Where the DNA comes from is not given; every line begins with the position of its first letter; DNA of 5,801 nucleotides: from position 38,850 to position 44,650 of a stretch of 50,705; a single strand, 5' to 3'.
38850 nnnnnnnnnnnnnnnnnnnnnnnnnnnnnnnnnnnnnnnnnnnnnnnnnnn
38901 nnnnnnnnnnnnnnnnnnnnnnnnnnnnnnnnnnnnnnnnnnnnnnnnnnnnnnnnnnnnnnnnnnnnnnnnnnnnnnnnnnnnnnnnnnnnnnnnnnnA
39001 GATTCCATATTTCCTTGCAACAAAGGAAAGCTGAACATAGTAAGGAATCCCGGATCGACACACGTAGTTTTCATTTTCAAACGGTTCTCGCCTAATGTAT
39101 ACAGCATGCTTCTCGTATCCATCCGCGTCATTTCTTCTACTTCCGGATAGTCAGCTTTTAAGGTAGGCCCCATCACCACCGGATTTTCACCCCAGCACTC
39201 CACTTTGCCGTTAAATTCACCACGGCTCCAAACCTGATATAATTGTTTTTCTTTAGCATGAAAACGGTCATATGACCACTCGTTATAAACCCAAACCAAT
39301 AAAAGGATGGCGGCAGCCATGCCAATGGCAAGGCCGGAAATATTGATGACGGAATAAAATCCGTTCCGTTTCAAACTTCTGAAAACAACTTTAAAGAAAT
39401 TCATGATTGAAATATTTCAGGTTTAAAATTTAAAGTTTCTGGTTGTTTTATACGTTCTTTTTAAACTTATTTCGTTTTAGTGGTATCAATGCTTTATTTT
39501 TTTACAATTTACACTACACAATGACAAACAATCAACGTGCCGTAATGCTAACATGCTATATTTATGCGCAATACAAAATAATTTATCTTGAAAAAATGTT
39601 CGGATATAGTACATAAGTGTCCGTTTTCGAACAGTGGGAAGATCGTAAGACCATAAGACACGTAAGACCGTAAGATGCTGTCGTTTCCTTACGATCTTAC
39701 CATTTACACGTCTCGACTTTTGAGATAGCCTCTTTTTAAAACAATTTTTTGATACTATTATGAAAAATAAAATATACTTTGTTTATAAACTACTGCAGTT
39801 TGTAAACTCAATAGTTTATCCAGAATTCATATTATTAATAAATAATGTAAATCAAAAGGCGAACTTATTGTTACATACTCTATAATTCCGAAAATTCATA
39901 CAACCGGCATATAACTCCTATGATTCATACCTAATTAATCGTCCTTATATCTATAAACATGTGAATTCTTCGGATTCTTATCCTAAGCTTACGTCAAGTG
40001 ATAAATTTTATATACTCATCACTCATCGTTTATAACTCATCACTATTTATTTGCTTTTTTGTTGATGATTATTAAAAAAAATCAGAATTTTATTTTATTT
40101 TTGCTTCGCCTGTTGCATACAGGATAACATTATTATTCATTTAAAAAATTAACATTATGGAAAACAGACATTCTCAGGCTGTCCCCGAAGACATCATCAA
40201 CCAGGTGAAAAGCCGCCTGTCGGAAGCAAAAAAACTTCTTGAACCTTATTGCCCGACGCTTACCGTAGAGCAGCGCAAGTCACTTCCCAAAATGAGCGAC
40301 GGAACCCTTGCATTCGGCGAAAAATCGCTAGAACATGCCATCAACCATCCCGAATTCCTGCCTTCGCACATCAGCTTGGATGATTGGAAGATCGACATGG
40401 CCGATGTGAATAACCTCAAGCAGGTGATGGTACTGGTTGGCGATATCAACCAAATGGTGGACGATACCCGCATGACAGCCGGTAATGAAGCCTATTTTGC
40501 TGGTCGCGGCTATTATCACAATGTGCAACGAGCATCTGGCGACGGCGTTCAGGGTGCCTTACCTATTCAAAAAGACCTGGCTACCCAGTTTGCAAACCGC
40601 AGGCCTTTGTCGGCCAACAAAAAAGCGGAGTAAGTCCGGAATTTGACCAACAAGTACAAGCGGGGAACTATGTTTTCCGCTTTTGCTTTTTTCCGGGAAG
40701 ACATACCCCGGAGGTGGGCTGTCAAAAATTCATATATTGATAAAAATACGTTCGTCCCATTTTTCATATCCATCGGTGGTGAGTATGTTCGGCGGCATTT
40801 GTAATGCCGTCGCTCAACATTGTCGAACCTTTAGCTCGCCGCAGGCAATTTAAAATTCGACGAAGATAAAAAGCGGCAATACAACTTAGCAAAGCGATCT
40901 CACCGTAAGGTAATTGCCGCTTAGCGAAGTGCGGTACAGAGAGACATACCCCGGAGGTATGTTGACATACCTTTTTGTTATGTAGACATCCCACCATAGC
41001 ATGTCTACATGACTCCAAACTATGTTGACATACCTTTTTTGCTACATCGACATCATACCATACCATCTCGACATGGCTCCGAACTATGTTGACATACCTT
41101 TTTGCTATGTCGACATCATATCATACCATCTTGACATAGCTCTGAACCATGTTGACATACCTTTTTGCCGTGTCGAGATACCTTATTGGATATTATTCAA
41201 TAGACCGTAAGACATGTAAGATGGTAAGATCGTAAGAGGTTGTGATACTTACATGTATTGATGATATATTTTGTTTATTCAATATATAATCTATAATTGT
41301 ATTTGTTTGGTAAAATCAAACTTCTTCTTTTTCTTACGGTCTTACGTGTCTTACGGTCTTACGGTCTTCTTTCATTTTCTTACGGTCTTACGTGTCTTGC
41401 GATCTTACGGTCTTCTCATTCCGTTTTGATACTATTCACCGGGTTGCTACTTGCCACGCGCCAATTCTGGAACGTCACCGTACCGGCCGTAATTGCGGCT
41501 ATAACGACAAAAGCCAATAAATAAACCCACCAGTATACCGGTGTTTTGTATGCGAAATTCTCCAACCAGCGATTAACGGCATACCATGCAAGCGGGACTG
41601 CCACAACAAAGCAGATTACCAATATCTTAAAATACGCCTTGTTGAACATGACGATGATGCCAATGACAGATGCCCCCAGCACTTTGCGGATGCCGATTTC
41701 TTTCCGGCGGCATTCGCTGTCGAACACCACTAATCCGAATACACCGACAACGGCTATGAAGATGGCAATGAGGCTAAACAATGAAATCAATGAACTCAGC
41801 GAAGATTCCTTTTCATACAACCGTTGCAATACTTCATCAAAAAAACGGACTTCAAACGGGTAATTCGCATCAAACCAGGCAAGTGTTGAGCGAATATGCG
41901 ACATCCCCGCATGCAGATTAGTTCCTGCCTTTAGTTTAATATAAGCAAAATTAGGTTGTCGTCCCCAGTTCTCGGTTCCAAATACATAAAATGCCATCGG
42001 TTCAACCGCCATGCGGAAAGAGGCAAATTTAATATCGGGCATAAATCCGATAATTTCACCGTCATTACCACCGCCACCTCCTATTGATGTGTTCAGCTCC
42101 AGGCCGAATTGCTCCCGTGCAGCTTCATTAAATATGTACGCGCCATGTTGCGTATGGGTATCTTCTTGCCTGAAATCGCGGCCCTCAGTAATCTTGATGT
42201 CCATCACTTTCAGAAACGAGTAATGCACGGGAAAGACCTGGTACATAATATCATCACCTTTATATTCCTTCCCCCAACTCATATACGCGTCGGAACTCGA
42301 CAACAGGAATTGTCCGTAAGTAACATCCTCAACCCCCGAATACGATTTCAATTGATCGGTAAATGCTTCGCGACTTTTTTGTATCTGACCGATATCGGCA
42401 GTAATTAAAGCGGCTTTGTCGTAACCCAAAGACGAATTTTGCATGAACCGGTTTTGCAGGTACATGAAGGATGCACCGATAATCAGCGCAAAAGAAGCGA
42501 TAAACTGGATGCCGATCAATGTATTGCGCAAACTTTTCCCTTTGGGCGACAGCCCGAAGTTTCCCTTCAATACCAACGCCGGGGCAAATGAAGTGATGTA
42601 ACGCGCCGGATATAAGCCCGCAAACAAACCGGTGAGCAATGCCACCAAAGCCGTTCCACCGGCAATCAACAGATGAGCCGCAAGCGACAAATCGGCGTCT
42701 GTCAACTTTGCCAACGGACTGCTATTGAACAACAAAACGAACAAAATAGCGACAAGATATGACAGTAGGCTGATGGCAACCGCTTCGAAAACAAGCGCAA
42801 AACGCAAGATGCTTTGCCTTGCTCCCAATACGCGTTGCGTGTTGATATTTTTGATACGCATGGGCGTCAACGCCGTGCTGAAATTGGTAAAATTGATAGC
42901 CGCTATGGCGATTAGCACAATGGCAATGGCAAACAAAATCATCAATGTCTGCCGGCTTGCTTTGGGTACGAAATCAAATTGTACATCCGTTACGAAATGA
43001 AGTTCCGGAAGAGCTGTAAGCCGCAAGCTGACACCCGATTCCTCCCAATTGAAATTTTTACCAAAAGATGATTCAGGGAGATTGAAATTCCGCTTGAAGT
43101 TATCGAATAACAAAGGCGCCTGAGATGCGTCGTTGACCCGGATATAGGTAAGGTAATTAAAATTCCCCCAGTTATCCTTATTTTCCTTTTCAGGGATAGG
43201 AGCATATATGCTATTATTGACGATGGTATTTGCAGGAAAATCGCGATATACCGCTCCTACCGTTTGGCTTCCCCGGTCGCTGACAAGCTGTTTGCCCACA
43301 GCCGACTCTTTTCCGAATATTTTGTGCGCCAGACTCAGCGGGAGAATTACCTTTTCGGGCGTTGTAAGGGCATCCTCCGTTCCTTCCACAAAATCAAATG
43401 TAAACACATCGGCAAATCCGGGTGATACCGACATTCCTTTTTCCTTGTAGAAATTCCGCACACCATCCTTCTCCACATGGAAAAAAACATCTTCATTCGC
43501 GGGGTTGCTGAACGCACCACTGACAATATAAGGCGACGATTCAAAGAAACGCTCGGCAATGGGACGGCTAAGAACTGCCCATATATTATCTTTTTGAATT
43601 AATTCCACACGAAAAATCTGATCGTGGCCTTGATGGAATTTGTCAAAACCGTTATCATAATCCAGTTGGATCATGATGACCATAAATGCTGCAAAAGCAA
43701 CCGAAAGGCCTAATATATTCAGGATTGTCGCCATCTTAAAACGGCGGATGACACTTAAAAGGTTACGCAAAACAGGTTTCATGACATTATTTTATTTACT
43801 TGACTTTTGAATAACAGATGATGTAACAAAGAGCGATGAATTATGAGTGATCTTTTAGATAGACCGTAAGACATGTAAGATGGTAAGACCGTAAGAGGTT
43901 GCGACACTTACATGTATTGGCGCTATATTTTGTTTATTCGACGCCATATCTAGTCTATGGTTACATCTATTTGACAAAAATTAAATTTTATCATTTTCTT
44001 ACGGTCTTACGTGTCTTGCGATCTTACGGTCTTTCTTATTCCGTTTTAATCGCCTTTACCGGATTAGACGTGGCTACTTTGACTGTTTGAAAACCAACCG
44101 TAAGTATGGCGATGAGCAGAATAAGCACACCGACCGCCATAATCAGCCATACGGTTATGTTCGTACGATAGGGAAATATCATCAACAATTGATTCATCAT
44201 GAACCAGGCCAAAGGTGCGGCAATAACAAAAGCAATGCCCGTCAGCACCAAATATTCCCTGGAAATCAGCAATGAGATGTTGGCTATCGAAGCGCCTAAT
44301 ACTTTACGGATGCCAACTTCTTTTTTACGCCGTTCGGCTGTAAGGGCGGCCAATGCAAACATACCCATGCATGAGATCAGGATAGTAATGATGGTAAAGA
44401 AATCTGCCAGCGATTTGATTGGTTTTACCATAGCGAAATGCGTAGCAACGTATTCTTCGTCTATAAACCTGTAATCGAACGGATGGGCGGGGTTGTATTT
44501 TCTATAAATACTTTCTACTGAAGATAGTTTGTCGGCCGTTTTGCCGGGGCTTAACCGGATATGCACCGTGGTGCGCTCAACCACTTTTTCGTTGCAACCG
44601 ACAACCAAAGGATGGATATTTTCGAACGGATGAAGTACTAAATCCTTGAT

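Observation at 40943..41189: Twelve phased (T/C)GACAT-core repeats at exactly two helical turns (21 bp)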

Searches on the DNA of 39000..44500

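Call 8: search_rna_families(source=window, start=39000, end=44500, threshold=evalue, max_evalue=10)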
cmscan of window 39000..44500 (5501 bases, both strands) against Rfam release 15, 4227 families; matches with E-value up to 10: 4.
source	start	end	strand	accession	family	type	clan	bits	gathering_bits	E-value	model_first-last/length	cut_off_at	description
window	40940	41007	-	RF00661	mir-31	Gene; miRNA;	CL00133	21.7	51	0.26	1-83/83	no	mir-31 microRNA precursor family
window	40954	41036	+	RF04276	MIR4371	Gene; miRNA;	CL00144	21.7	110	0.28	25-132/158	no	MIR4371 microRNA precursor family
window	39171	39200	-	RF01119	sR32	Gene; snRNA; snoRNA; CD-box;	-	15.1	40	1.3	27-57/57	no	Small nucleolar RNA sR32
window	40147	40201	-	RF01123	sR35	Gene; snRNA; snoRNA; CD-box;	-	14.1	60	6.2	1-57/57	no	Small nucleolar RNA sR35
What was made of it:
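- On Known RNA family: Only sub-threshold chance hits to eukaryotic miRNA models (call 8).
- There is no Rfam match (call 8).
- Tried and rejected: Rfam found nothing real (call 8).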

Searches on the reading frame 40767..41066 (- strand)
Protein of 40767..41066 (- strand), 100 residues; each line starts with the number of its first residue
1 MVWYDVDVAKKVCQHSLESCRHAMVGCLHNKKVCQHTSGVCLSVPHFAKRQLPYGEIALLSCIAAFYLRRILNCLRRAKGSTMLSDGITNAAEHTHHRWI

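Call 95: search_protein_families(library=pfam, proteins=[window:40767-41066:-], max_evalue=1)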
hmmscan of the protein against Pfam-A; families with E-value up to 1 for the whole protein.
window:40767-41066:- (100 aa): 0 families

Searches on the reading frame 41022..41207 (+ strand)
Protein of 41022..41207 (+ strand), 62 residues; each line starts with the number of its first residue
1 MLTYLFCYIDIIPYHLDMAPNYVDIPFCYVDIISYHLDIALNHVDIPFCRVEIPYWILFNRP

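Call 23: find_homologous_proteins(query=window:41022-41207:+, max_evalue=10)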
Query window:41022-41207:+: no candidate shares three 5-residue words with the query. No homologue found.

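Call 95: search_protein_families(library=pfam, proteins=[window:41022-41207:+], max_evalue=1)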
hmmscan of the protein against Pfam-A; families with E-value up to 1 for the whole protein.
window:41022-41207:+ (62 aa): 0 families
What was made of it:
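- There is no protein homologue in 5.8 billion sequences (call 23) and no Pfam hit (call 95).
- Tried and rejected: The 62-aa array ORF has no homologue (call 23) and no Pfam hit (call 95).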
